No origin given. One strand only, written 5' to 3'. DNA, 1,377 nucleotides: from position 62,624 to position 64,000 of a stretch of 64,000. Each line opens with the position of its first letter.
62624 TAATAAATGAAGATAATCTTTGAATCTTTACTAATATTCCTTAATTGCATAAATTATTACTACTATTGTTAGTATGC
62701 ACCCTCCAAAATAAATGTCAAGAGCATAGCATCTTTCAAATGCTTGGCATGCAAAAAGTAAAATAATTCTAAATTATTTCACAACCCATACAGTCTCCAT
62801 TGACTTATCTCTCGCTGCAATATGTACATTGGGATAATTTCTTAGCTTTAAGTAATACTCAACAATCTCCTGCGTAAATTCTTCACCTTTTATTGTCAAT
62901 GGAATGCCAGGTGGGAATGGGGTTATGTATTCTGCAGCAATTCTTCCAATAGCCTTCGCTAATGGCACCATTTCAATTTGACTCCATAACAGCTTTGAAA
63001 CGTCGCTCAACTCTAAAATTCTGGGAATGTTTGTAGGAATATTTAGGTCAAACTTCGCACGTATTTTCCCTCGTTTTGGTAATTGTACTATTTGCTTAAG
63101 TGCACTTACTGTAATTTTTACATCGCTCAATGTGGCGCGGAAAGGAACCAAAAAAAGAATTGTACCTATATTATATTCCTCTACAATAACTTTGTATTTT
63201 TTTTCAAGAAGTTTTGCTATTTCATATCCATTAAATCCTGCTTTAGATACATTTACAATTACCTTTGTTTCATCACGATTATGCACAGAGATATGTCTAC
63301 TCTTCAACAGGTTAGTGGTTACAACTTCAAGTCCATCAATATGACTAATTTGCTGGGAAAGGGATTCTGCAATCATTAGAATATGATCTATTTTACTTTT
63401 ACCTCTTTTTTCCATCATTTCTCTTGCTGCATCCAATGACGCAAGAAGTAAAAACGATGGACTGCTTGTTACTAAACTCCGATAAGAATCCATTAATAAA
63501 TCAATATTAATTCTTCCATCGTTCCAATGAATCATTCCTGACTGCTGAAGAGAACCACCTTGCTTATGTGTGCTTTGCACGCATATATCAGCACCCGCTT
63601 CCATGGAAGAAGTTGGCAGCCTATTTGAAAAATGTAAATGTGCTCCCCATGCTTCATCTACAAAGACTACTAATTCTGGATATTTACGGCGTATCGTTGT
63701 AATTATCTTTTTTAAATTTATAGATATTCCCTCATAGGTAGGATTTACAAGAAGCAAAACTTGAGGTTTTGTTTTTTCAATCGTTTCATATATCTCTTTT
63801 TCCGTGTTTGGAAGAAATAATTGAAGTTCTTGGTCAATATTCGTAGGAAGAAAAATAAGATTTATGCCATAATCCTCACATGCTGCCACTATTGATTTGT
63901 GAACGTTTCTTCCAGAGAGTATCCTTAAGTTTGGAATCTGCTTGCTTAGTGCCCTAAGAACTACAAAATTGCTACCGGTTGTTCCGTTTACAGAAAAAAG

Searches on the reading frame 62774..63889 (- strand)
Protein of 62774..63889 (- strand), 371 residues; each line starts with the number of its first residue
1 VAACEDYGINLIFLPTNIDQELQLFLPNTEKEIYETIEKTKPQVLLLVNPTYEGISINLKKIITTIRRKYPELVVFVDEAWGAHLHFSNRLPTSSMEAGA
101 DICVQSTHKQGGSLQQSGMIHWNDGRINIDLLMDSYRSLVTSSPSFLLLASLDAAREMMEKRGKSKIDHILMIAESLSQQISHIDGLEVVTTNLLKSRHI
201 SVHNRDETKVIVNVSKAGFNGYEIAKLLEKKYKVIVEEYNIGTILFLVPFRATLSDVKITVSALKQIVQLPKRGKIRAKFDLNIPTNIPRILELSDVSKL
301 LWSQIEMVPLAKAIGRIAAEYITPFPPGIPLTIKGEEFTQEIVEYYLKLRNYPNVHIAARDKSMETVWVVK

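Call 80: search_protein_families(library=pfam, proteins=[window:62774-63889:-], max_evalue=0.001)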
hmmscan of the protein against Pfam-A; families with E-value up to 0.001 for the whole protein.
window:62774-63889:- (371 aa): 2 families
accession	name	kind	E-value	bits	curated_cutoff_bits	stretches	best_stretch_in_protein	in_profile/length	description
PF01276.26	OKR_DC_1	-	2.1e-32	112.9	27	1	29-199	156-335/417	Orn/Lys/Arg decarboxylase, major domain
PF03711.20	OKR_DC_1_C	-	1.8e-10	41.7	24.2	1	299-351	57-112/132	Orn/Lys/Arg decarboxylase, C-terminal domain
